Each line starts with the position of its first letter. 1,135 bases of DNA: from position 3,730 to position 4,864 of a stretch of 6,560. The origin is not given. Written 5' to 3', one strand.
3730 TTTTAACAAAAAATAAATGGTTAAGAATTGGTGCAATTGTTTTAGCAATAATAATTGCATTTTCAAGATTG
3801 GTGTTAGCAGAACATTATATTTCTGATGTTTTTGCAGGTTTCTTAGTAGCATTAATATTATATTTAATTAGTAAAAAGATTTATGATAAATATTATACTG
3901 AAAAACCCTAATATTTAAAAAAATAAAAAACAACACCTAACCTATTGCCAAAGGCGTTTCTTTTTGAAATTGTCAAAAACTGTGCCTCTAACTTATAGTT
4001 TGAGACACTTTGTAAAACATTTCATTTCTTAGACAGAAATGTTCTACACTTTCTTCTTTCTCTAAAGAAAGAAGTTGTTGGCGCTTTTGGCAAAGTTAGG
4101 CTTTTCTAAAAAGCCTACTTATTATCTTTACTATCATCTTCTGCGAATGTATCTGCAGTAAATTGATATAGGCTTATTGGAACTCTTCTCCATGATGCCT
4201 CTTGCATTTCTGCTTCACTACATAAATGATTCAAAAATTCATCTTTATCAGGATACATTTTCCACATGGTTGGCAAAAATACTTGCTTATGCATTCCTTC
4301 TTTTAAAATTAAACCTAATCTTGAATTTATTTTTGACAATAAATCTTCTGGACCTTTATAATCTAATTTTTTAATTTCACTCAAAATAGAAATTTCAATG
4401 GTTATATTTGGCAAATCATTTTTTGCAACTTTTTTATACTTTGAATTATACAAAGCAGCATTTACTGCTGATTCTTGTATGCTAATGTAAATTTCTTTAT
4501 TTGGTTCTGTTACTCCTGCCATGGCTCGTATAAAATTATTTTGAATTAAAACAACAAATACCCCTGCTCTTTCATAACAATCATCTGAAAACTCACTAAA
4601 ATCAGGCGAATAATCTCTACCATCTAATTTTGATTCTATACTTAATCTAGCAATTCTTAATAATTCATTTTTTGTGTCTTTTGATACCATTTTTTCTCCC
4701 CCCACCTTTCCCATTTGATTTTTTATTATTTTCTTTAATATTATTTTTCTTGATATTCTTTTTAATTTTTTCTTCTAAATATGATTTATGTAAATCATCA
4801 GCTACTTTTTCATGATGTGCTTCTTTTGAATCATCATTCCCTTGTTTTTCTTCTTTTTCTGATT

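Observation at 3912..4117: Oversized convergent intergenic gap filled by a five-helix structured element of unknown family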

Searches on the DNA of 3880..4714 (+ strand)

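Call 43: search_dna_similar(query=window:3912-4117:+, collection=phages, mode=distant, max_evalue=1)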
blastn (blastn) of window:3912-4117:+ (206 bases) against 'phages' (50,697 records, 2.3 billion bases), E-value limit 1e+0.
Records with a match: 1; places in all: 1; records where one place covers at least 80% of the query: 0.
Best place of each record, by identity: 80-90% 1.
By first word of the organism name: Aeromonas 1.
By host as written in the record: Aeromonas salmonicida 1.
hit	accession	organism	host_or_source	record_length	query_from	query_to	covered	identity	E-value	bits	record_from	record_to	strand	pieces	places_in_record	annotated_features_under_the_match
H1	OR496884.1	Aeromonas phage AerS_266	Aeromonas salmonicida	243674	107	148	20%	85.7%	5e-2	43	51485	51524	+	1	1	hypothetical protein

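Call 44: search_dna_similar(query=window:3912-4117:+, collection=plasmids, mode=distant, max_evalue=1)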
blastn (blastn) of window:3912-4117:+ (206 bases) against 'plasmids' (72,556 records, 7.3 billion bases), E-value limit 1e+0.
Records with a match: 1; places in all: 1; records where one place covers at least 80% of the query: 0.
Best place of each record, by identity: 90-95% 1.
By first word of the organism name: Pseudoalteromonas 1.
By predicted mobility (MOB-suite, as given by PLSDB): non-mobilizable 1.
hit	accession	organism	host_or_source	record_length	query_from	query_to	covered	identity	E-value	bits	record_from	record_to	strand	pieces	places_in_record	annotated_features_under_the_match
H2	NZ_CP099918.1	Pseudoalteromonas xiamenensis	Anadara tuberculosa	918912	71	100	15%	90.0%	6e-1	42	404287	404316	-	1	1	none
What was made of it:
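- Tried and rejected: blastn against phages and plasmids gave only short chance matches (calls 43, 44).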

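Call 69: build_rna_model(alignment_id=A3, structure=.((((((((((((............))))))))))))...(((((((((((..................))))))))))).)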
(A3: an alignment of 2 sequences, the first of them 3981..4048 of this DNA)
Model R1 built from alignment A3 (2 sequences, 81 columns); structure: as given.
model positions 81; base pairs 23; branch points 1; effective number of sequences 1.54; information 0.7 bits per position. Calibrated on 0.2 Mb of random sequence (short: E-values are rough).
structure used (alignment columns):
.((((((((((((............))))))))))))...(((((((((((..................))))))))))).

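Call 70: search_with_rna_model(model_id=R1, sources=[window, L001, L002, L004, L007, L008, L009, L010, L013, L014, L015, L016, L020, L021, L023, L024, L025], max_evalue=10)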
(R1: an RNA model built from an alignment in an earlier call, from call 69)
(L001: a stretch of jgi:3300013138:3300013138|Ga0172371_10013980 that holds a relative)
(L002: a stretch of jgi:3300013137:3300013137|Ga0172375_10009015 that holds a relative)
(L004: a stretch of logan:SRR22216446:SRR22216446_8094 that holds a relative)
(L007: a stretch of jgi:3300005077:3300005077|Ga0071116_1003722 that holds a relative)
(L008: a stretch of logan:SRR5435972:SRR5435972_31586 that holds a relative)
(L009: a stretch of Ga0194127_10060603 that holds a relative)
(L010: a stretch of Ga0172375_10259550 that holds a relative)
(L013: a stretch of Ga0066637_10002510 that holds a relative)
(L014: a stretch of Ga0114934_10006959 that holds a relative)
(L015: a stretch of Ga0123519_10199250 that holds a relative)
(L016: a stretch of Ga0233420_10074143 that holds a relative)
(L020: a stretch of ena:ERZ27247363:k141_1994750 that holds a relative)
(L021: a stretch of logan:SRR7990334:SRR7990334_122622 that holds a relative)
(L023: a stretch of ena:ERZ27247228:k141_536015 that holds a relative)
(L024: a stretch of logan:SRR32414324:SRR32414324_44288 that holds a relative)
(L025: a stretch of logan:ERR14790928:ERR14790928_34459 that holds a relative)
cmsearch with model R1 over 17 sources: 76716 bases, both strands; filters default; matches with E-value up to 10: 9.
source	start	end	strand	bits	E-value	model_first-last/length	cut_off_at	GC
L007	4587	4666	+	101.3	4.4e-19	1-81/81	no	0.36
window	3981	4048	-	85.6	8.9e-16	1-81/81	no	0.31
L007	4565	4623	-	24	0.0083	1-81/81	no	0.31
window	4011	4072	+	22.5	0.016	1-81/81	no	0.27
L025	1767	1865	+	15.3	0.55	1-81/81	no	0.33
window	3961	4009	+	15.3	0.55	1-81/81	no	0.31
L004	7237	7268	+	12.6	2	4-35/81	no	0.25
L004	357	409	+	10.2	6.3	1-81/81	no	0.19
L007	2671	2712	-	9.4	9.4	1-81/81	no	0.29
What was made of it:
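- On MITE: No further copy in 76.7 kb of related loci (call 70).
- Tried and rejected: A covariance model of Hb-Hc found no extra copy in 17 sources (call 70).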

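Call 79: search_rna_families(source=window, start=3880, end=4150, threshold=evalue, max_evalue=10, show_alignments=2)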
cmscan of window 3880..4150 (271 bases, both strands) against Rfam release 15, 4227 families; matches with E-value up to 10: 11.
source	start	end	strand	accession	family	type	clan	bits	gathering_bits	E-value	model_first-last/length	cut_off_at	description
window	3964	4126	-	RF02792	sRNA162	Gene; antisense;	-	23.2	78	0.031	1-190/190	no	Archaeal Small RNA 162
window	3960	4108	+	RF02414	rli60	Gene; sRNA;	-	17.6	60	6.6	1-191/191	no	Listeria sRNA rli60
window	4010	4051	+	RF03697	mir-722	Gene; miRNA;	-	17.1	81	1.1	1-67/67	no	mir-722 microRNA precursor family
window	4090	4144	-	RF00323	snoR79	Gene; snRNA; snoRNA; CD-box;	-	17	80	0.67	1-65/65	no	Small nucleolar RNA R79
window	4011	4048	+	RF01465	rli31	Gene; sRNA;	-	15.5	80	8.6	28-65/115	no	Listeria sRNA rli31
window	3971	4090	+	RF02150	MESTIT1_3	Gene; lncRNA;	-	15.1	60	0.54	1-99/99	no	MEST intronic transcript 1, antisense RNA conserved region 3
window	3951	4078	-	RF00004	U2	Gene; snRNA; splicing;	CL00006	14.6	46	0.75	1-192/192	no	U2 spliceosomal RNA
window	4051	4076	-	RF04239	mir-4679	Gene; miRNA;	-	14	88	7.3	1-75/75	no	mir-4679 microRNA precursor family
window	4087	4147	-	RF00357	snoR44_J54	Gene; snRNA; snoRNA; CD-box;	CL00069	13.7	48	7.9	1-97/97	no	Small nucleolar RNA R44/J54/Z268 family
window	3898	3965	+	RF02427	SpF10_sRNA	Gene; sRNA;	-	13.5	60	9.3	1-57/57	no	Streptococcus sRNA SpF10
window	3996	4131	-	RF02667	PsiU2-38.40.42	Gene; snRNA; snoRNA; scaRNA;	-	13.2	88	6.9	1-136/136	no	Drosophila small cajal body-specific RNA PsiU2-38.40.4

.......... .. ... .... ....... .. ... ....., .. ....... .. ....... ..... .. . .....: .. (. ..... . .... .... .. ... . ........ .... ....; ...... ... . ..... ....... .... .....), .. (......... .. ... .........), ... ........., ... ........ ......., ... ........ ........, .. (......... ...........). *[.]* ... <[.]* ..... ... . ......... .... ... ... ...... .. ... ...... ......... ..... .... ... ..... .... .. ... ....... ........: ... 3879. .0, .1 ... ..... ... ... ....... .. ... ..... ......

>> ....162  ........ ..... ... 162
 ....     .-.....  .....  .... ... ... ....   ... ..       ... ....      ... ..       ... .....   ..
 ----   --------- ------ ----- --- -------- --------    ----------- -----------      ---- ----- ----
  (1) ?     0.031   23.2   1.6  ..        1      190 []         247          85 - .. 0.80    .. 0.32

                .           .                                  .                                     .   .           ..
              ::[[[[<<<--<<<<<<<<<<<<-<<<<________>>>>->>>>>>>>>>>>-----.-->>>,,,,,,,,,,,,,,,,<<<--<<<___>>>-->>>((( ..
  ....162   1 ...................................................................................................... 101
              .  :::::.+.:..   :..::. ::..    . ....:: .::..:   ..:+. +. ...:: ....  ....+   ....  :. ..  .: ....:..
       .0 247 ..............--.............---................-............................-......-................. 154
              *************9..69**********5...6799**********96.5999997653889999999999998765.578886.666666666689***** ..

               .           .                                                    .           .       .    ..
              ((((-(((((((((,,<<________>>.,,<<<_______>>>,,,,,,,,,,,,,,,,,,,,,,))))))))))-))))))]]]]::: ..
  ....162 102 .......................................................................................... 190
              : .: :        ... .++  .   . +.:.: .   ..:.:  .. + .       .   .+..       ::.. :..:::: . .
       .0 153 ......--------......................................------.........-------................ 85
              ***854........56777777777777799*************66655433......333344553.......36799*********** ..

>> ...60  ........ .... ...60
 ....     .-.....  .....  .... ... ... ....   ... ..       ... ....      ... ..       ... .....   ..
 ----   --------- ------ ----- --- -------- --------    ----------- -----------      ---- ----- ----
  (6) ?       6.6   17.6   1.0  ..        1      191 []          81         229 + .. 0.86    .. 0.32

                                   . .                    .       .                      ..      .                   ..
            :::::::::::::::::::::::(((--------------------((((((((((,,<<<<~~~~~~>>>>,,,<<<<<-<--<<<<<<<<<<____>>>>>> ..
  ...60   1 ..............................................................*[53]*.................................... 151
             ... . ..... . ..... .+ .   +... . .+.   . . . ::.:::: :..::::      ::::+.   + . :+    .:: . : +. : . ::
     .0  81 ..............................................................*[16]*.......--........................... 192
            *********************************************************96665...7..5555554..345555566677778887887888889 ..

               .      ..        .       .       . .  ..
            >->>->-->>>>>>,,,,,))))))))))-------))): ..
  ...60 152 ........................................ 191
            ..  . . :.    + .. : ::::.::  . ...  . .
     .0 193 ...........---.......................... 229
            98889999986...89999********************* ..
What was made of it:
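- A weak sub-threshold Rfam hit to archaeal sRNA162: 23 bits against a gathering score of 78 (call 79).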

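Call 80: search_rna_families(source=L007, start=4540, end=4790, threshold=evalue, max_evalue=10)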
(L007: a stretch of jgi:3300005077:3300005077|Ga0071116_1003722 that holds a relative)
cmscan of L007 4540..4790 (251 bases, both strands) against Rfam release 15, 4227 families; matches with E-value up to 10: 10.
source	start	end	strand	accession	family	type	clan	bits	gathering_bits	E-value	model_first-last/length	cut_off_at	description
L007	4541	4626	-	RF03731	mir-7371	Gene; miRNA;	-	17.3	62.6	1.6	1-59/59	no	mir-7371 microRNA precursor family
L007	4624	4754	-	RF01608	ceN102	Gene; snRNA; snoRNA; HACA-box;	-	17.3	50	2.4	1-142/142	no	Caenorhabditis snoRNA ceN80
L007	4569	4620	+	RF02580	tsr31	Gene; sRNA;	-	16.7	50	2.8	1-70/70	no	S. aureus tsr31 small RNA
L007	4692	4730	+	RF00730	mir-277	Gene; miRNA;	-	16.3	43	0.24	26-64/90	no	mir-277 microRNA precursor family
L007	4698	4771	+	RF04157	MIR9486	Gene; miRNA;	-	15.5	100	1.5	1-119/119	no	MIR9486 microRNA precursor family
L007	4566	4621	+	RF02772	AilA_thermometer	Cis-reg; thermoregulator;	-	15.4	81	6.9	1-89/89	no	AilA 5' UTR thermometer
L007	4646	4716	-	RF01223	snR13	Gene; snRNA; snoRNA; CD-box;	CL00045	14.6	47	5.5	1-124/124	no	Small nucleolar RNA snR13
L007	4546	4582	+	RF03455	mir-9847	Gene; miRNA;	-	14.1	74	2.1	1-75/75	no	mir-9847 microRNA precursor family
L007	4594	4714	-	RF02634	EF3314_EF3315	Gene; sRNA;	-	13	100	0.91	1-141/141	no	Enterococcus sRNA EF3314_EF3315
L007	4700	4778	+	RF04128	MIR8562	Gene; miRNA;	-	12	211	6.5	61-190/242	no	MIR8562 microRNA precursor family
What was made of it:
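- On Any Rfam family (including tRNA, 5S, SRP, RNase P, C/D, H/ACA, group II intron, archaeal sRNAs): With lax filters on 271 nt the best hit is sRNA162 at 23.2 bits against 78 (call 79), and it is not seen in L007 (call 80).
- The sRNA162 hit is far below threshold and is not reproduced in L007 (call 80).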
